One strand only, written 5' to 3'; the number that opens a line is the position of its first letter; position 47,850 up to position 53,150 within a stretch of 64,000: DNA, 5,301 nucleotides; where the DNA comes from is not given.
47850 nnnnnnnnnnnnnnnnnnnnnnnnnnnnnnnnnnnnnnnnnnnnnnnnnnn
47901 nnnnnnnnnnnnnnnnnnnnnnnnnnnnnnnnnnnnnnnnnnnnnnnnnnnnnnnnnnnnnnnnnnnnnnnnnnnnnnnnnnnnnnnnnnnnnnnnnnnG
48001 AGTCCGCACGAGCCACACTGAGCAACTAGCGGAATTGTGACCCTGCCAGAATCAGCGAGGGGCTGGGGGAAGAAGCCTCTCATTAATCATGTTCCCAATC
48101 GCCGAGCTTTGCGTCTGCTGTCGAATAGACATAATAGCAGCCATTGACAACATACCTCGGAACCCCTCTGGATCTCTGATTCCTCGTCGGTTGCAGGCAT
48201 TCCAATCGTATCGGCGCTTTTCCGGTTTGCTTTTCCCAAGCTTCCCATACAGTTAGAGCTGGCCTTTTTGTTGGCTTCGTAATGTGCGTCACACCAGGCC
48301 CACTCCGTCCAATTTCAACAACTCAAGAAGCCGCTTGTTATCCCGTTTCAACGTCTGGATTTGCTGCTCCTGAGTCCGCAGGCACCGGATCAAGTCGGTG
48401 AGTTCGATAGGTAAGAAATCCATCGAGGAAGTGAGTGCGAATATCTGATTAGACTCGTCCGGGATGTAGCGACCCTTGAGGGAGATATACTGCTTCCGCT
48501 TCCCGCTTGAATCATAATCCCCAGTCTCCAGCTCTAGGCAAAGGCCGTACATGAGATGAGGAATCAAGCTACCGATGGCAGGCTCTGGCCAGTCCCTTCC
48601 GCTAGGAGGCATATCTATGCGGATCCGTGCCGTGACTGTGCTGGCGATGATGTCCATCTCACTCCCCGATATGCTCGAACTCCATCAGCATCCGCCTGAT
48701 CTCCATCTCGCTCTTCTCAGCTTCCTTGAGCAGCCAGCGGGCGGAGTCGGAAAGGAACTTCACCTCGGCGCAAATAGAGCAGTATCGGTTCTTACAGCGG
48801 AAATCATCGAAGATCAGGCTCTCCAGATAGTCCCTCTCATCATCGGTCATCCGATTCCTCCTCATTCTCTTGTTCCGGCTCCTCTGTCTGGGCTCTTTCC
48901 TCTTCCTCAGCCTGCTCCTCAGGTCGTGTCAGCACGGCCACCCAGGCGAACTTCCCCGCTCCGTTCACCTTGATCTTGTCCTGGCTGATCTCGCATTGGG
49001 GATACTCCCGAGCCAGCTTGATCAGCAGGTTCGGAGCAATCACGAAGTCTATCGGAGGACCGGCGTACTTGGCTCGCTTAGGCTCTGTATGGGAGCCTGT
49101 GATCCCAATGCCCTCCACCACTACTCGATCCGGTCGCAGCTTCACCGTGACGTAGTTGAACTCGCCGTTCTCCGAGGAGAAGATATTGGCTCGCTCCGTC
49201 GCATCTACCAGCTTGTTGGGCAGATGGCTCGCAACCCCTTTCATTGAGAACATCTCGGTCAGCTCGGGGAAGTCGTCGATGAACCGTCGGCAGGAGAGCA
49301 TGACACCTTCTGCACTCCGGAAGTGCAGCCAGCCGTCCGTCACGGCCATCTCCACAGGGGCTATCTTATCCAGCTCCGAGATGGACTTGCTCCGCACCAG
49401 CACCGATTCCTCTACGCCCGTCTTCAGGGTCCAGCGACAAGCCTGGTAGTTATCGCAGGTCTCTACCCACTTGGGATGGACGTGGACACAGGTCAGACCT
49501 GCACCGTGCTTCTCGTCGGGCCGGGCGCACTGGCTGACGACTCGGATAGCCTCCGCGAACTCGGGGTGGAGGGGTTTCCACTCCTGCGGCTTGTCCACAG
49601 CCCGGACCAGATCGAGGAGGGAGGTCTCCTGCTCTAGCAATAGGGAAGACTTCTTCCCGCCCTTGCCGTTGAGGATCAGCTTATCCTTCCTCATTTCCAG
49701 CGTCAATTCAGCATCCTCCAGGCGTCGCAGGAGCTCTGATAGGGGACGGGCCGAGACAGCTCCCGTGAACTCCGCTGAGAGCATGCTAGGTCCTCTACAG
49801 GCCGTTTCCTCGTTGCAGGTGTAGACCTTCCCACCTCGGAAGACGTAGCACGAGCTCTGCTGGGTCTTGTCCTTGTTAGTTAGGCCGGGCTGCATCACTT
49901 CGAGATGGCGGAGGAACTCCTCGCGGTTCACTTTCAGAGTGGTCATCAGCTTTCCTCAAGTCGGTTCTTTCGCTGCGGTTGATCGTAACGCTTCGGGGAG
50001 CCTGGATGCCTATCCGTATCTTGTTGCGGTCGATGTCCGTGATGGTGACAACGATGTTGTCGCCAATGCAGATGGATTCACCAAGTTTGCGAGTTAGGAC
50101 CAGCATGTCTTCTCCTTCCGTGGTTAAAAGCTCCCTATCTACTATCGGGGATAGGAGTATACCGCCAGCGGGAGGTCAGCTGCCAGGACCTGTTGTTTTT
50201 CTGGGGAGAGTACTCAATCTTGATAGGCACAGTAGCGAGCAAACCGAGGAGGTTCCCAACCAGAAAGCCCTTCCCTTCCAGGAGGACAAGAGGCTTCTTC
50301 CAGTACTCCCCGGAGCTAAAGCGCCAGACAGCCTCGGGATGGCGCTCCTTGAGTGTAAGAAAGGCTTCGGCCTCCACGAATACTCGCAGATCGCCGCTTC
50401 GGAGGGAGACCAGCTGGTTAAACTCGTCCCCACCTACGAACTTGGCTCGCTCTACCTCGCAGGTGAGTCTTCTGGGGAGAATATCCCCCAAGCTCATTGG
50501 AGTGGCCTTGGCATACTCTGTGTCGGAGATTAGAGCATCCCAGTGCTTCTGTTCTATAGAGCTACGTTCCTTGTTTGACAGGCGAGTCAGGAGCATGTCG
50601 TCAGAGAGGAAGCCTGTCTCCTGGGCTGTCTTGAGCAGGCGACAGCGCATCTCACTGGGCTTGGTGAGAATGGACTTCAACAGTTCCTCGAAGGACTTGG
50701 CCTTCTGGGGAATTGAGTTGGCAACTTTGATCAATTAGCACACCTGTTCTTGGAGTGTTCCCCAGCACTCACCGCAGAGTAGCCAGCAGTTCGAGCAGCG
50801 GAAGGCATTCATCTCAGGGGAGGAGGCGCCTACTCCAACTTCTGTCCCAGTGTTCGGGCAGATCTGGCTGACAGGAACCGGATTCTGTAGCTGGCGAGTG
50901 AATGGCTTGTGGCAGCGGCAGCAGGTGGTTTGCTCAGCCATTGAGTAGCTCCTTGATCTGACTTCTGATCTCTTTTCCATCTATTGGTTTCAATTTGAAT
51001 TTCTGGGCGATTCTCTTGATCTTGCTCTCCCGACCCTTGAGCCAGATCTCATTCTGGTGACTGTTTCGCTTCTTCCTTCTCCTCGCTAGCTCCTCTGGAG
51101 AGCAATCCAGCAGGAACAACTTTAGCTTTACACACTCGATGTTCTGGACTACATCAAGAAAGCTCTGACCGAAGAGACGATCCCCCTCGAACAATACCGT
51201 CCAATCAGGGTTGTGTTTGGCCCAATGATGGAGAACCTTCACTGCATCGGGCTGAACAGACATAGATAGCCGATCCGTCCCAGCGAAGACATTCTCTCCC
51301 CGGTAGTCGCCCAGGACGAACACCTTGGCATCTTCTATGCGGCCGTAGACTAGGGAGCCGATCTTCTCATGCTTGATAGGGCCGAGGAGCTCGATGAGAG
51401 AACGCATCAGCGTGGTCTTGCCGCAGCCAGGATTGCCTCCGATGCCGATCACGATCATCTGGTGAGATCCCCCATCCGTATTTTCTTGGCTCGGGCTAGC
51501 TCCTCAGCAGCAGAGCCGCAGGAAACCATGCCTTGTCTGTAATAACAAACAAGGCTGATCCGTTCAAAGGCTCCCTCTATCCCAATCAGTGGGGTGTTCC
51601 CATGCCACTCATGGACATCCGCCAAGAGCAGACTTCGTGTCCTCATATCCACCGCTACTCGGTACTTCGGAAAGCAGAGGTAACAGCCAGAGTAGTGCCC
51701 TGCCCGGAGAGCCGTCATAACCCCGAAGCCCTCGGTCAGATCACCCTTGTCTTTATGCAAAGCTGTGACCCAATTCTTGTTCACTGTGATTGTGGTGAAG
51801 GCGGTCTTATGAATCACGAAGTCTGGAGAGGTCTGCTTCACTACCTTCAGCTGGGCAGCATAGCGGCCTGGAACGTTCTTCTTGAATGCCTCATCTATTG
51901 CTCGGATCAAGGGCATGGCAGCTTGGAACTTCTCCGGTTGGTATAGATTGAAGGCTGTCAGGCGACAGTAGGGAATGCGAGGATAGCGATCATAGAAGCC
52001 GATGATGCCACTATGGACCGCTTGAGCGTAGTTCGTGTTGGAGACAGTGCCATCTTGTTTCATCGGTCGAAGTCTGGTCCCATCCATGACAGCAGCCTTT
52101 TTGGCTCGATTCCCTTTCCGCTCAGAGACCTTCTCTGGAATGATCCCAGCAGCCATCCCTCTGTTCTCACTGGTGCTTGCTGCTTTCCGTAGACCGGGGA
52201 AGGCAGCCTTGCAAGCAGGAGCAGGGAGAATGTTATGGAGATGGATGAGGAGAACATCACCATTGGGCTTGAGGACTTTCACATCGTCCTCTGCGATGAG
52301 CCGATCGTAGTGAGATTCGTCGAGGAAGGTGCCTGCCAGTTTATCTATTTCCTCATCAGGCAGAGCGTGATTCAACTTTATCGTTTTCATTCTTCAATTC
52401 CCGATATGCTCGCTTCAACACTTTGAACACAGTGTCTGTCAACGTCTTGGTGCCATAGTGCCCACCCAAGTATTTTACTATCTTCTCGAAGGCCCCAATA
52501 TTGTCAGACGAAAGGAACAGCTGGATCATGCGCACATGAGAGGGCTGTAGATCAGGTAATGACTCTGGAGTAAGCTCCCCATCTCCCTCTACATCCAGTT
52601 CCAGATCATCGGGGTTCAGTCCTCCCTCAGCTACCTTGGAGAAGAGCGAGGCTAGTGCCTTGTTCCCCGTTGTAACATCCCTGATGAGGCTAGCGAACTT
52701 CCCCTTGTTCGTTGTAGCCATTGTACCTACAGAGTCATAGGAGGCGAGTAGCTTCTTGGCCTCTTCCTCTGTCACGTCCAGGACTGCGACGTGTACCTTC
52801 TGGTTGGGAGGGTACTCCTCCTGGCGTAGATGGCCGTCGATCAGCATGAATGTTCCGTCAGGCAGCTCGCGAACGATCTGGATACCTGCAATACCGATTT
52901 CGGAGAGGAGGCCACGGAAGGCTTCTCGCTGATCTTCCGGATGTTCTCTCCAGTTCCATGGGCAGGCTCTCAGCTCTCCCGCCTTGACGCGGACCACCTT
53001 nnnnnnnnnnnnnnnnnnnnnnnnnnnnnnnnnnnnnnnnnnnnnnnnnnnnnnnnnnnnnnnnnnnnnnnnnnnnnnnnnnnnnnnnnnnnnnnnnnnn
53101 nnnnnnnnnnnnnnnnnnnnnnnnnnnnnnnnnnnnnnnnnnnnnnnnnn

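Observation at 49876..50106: Phage-encoded CsrA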

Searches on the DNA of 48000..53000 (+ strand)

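Call 6: search_dna_similar(query=window:48000-53000:+, collection=phages, mode=near, max_rows=15)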
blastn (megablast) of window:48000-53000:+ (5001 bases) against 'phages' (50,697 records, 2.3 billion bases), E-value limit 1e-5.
No match.
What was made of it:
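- Tried and rejected: A megablast of the region against GenBank phages gave no match (call 6).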
